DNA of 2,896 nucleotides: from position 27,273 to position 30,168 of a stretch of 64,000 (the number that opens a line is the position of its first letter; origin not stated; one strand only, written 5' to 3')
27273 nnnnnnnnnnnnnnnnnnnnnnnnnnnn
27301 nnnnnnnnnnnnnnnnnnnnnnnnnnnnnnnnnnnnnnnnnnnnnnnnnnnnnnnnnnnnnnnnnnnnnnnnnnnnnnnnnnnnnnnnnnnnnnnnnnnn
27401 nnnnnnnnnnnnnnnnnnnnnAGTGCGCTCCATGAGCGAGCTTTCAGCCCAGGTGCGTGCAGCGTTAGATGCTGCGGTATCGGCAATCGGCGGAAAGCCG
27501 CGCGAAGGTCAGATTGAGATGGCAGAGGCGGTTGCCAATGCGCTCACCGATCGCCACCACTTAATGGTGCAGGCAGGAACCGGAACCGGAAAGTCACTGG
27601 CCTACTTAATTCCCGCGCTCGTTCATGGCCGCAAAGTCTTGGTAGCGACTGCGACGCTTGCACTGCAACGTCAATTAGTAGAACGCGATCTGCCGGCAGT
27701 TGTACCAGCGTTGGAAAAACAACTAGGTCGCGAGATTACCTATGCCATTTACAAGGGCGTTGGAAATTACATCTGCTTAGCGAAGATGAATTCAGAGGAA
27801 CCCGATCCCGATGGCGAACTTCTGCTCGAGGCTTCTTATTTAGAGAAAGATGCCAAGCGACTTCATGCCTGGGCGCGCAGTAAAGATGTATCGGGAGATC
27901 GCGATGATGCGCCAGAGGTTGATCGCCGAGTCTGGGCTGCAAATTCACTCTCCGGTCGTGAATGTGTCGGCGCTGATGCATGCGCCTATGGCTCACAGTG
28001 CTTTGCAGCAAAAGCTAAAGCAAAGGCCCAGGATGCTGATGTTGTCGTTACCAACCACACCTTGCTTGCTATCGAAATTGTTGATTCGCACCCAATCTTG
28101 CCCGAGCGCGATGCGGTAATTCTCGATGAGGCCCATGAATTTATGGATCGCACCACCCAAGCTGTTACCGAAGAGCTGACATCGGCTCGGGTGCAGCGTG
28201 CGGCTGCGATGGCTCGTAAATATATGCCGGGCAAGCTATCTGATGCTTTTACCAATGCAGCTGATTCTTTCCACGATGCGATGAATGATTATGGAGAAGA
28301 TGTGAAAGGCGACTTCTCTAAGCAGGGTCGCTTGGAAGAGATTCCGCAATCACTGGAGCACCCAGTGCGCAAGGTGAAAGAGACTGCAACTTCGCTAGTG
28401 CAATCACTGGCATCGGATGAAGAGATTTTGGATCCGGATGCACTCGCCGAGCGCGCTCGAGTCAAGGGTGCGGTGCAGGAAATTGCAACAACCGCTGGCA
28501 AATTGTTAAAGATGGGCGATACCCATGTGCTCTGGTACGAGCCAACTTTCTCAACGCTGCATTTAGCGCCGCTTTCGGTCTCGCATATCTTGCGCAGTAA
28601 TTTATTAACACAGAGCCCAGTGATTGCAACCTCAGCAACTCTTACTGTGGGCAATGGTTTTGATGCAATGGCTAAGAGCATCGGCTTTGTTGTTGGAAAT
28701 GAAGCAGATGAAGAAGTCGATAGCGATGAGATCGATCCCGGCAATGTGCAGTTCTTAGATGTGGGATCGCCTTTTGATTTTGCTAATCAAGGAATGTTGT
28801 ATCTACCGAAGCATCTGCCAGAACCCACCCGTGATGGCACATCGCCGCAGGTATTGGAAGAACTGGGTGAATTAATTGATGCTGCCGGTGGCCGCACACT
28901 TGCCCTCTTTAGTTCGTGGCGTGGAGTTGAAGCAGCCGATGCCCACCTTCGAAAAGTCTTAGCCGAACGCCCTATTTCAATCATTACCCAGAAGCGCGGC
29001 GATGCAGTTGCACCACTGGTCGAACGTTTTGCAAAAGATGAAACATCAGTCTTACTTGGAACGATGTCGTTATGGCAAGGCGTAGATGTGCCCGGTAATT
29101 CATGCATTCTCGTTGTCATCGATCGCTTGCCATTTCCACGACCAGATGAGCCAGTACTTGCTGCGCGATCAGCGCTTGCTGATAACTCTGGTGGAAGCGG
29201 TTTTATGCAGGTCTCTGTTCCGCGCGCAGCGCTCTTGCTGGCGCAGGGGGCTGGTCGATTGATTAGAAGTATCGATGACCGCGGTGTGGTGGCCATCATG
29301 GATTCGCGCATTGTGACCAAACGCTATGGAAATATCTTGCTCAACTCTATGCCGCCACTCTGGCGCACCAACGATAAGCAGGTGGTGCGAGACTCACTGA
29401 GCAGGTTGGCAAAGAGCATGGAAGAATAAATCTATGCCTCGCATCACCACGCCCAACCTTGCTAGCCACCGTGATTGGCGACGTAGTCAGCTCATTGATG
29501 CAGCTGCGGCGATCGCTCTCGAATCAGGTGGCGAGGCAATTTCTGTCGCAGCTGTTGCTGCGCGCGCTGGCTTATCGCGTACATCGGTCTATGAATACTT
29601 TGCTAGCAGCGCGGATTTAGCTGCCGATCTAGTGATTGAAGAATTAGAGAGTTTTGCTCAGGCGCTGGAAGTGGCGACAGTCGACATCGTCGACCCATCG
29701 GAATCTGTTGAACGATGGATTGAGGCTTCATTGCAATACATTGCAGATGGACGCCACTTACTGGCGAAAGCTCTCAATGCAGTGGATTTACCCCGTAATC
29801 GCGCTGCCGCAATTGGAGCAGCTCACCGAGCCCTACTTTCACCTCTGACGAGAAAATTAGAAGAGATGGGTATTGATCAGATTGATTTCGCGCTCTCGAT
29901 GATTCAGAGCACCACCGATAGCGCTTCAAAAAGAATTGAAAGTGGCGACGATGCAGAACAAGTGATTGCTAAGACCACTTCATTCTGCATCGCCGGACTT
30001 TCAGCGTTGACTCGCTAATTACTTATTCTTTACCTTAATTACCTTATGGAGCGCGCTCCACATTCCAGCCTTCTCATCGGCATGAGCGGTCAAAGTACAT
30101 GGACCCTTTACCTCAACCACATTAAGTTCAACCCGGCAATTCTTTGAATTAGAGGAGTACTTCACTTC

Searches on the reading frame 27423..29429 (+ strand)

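Call 5: search_protein_families(library=pfam, proteins=[window:27423-29429:+])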
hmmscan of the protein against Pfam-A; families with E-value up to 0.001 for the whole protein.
window:27423-29429:+ (668 aa): 3 families
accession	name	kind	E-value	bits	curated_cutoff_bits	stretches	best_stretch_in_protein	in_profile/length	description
PF13307.12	Helicase_C_2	-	8.4e-40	137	25.3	1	483-645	3-169/170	Helicase C-terminal domain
PF00270.35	DEAD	-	1e-12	48.6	26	1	35-88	6-64/167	DEAD/DEAH box helicase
PF04851.21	ResIII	-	1.4e-07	32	22.5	0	25-87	3-71/164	Type III restriction enzyme, res subunit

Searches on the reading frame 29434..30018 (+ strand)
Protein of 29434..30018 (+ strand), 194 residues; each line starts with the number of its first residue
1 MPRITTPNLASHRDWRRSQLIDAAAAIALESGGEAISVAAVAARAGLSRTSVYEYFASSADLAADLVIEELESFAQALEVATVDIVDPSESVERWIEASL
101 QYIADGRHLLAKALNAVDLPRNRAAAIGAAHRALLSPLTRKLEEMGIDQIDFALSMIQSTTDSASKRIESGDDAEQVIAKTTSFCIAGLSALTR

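Call 5: search_protein_families(library=pfam, proteins=[window:29434-30018:+])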
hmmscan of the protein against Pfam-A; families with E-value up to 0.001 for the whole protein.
window:29434-30018:+ (194 aa): 1 family
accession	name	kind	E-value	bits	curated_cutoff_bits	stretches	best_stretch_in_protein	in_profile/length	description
PF00440.29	TetR_N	-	5e-08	33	24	1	20-64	1-45/47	Bacterial regulatory proteins, tetR family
